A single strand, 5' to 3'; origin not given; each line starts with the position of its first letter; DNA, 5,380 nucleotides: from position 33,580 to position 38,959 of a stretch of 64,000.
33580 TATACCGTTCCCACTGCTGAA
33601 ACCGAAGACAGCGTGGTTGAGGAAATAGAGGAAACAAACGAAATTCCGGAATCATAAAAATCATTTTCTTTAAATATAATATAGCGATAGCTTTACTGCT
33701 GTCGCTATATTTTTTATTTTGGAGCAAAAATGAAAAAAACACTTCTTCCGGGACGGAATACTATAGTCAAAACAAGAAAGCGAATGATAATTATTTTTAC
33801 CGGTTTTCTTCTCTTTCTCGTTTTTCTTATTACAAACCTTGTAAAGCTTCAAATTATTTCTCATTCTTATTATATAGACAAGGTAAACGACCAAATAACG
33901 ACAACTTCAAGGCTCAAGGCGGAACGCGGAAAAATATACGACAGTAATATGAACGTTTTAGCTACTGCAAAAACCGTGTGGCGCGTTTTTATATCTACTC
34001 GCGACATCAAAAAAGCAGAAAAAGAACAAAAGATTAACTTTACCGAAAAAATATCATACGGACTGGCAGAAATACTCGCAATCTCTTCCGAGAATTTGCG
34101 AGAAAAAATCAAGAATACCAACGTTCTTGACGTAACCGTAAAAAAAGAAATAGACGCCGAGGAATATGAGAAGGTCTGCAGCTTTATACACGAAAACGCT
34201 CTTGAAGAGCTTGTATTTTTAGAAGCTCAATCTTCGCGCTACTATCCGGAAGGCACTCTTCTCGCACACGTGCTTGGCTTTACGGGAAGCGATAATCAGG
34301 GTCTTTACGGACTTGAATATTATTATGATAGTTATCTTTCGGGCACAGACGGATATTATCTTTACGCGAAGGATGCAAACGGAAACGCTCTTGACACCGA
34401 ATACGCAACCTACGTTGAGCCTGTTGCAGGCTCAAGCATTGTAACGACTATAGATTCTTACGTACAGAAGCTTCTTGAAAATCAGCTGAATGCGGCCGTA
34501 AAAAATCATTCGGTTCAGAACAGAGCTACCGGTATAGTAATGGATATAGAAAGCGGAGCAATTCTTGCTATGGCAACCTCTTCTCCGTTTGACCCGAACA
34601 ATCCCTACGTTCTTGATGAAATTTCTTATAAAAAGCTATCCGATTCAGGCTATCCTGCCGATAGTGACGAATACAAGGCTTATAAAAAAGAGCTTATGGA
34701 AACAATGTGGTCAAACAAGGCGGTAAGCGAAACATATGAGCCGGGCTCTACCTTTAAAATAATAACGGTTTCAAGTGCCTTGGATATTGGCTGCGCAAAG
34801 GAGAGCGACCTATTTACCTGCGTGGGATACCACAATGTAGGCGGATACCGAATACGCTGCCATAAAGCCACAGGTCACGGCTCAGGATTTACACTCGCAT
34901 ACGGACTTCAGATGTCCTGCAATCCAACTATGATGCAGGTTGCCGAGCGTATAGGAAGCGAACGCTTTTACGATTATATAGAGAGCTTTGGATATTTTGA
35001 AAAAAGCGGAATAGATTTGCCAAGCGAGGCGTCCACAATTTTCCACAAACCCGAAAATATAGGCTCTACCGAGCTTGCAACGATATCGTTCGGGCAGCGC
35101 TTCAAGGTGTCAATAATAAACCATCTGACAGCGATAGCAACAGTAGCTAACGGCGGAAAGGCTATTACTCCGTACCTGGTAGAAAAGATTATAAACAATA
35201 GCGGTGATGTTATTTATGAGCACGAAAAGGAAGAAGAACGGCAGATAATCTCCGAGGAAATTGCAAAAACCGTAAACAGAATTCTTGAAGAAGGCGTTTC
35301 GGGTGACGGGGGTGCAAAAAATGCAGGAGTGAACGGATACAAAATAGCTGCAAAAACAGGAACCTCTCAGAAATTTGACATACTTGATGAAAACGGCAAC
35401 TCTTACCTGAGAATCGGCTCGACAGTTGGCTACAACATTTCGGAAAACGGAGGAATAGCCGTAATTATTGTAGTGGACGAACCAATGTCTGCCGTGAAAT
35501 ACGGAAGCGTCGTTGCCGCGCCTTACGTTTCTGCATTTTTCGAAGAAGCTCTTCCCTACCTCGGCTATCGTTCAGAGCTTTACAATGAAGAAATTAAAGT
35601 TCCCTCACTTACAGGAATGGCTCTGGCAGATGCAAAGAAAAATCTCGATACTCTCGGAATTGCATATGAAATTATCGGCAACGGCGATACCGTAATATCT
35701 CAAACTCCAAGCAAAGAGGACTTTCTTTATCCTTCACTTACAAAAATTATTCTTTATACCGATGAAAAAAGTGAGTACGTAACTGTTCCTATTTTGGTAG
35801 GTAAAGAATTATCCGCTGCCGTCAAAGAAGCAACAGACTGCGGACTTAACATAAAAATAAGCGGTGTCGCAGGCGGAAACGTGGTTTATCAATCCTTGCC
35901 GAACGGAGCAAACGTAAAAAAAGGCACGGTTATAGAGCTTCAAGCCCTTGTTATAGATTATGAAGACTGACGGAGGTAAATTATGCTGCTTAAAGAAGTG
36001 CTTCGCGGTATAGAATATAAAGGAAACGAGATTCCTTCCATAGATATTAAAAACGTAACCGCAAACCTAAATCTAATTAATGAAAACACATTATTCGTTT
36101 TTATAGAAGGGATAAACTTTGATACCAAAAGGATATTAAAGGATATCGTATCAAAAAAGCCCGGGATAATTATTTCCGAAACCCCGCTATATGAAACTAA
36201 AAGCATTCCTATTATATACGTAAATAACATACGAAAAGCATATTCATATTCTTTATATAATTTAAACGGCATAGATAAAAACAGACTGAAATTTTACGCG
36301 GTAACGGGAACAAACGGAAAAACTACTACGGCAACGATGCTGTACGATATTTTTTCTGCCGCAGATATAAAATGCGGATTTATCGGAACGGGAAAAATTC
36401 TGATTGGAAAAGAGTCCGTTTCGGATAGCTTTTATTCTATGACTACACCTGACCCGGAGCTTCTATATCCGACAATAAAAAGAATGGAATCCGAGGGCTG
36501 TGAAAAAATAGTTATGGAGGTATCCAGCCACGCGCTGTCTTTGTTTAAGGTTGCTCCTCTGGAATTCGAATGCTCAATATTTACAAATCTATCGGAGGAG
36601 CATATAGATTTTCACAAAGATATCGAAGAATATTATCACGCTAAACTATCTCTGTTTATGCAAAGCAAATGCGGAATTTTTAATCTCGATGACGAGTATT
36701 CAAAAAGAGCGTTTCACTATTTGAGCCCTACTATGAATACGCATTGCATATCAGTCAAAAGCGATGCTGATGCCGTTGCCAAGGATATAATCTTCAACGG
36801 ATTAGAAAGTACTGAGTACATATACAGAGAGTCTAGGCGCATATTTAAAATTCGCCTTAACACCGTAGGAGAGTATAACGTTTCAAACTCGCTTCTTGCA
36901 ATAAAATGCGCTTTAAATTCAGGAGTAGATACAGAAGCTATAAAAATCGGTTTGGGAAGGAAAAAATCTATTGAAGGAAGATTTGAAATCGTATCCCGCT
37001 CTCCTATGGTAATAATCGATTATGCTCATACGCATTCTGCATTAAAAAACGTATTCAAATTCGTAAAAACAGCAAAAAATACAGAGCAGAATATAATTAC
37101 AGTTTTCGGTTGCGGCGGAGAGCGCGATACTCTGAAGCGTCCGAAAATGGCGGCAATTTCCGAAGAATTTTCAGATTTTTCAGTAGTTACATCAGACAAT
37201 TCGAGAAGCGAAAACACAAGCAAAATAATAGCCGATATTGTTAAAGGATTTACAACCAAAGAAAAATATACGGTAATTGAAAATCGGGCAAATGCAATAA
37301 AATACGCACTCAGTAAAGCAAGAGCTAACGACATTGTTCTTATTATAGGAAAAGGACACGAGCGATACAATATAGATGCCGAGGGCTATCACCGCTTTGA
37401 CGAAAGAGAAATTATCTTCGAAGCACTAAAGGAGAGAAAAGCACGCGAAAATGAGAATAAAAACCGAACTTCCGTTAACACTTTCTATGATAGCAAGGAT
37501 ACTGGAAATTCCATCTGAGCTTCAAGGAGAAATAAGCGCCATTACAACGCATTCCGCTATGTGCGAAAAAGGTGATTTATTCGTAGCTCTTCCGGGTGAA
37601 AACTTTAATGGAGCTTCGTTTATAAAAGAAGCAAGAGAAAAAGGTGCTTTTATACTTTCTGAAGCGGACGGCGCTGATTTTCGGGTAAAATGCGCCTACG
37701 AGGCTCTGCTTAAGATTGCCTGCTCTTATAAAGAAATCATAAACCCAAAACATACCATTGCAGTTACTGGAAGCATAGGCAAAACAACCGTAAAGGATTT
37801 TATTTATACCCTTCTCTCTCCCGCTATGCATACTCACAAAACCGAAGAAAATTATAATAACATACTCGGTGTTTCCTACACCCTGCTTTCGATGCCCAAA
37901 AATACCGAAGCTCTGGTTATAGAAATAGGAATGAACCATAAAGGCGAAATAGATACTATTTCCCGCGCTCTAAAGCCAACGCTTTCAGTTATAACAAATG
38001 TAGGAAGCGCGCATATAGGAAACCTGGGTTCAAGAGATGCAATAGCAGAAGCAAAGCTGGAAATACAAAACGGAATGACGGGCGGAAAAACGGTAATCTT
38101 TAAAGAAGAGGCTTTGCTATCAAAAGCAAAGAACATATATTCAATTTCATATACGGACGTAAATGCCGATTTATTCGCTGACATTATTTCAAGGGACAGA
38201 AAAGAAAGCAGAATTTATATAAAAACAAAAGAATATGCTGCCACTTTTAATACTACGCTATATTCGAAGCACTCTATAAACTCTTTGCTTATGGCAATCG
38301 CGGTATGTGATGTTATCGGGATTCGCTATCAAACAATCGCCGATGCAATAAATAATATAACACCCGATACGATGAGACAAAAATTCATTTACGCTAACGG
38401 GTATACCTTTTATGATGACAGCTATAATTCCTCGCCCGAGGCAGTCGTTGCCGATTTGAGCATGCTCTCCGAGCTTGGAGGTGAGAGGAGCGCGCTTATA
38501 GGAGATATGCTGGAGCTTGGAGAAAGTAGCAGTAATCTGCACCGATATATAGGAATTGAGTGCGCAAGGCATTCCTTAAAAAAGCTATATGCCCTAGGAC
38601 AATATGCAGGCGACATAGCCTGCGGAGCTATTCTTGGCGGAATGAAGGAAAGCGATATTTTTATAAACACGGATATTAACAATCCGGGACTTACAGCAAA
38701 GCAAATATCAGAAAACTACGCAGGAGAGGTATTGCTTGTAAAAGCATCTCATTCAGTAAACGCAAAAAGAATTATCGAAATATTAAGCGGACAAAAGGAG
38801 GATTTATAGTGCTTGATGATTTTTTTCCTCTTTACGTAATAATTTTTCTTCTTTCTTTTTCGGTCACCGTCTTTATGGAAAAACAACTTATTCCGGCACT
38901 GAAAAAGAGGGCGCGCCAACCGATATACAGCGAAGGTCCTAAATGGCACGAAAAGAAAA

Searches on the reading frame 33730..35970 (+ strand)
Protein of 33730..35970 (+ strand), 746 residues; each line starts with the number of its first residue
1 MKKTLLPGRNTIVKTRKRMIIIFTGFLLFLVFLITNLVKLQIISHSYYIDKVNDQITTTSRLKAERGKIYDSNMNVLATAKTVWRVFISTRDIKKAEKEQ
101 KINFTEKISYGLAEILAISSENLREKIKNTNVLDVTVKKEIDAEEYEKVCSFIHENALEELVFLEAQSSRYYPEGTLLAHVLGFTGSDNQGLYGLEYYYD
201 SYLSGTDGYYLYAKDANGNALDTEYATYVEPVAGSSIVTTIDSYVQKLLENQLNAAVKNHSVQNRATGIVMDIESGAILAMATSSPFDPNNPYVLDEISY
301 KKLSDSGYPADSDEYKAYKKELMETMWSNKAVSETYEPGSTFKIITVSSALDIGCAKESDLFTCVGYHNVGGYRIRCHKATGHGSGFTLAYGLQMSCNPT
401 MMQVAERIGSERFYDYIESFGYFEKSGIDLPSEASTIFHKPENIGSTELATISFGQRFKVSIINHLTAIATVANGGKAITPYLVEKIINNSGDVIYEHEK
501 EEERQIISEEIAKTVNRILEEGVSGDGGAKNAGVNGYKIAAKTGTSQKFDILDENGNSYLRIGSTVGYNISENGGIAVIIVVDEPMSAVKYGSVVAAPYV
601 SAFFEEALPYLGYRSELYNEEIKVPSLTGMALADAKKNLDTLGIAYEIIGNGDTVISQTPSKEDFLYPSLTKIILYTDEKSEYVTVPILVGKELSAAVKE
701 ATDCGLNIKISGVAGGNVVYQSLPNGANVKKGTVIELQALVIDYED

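Call 62: search_protein_families(library=pfam, proteins=[window:33730-35970:+], max_evalue=0.00001)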
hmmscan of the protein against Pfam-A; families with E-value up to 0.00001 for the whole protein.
window:33730-35970:+ (746 aa): 3 families
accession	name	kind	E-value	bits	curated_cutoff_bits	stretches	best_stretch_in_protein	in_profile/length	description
PF00905.27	Transpeptidase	-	2.5e-60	204.7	22.1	1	268-603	3-297/299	Penicillin binding protein transpeptidase domain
PF03717.20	PBP_dimer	-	4.8e-24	86.2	24.4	1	62-223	2-178/180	Penicillin-binding Protein dimerisation domain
PF03793.24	PASTA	-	1.8e-16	60.3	23.2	2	622-678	1-63/64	PASTA domain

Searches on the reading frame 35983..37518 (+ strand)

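Call 62: search_protein_families(library=pfam, proteins=[window:35983-37518:+], max_evalue=0.00001)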
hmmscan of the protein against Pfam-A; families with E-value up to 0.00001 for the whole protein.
window:35983-37518:+ (511 aa): 2 families
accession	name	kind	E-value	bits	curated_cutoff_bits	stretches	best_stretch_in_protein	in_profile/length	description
PF08245.18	Mur_ligase_M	-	4.6e-42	144.7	24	1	107-309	1-199/200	Mur ligase middle domain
PF02875.26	Mur_ligase_C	-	1.1e-28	101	28.4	1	332-458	1-127/127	Mur ligase, glutamate ligase domain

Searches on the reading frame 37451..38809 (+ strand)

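Call 62: search_protein_families(library=pfam, proteins=[window:37451-38809:+], max_evalue=0.00001)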
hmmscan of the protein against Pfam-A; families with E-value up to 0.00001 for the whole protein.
window:37451-38809:+ (452 aa): 2 families
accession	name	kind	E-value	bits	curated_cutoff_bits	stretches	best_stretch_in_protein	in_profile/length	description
PF08245.18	Mur_ligase_M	-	1.9e-32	113.3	24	1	105-286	1-200/200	Mur ligase middle domain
PF02875.26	Mur_ligase_C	-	6.5e-07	30.7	28.4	1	309-388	2-81/127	Mur ligase, glutamate ligase domain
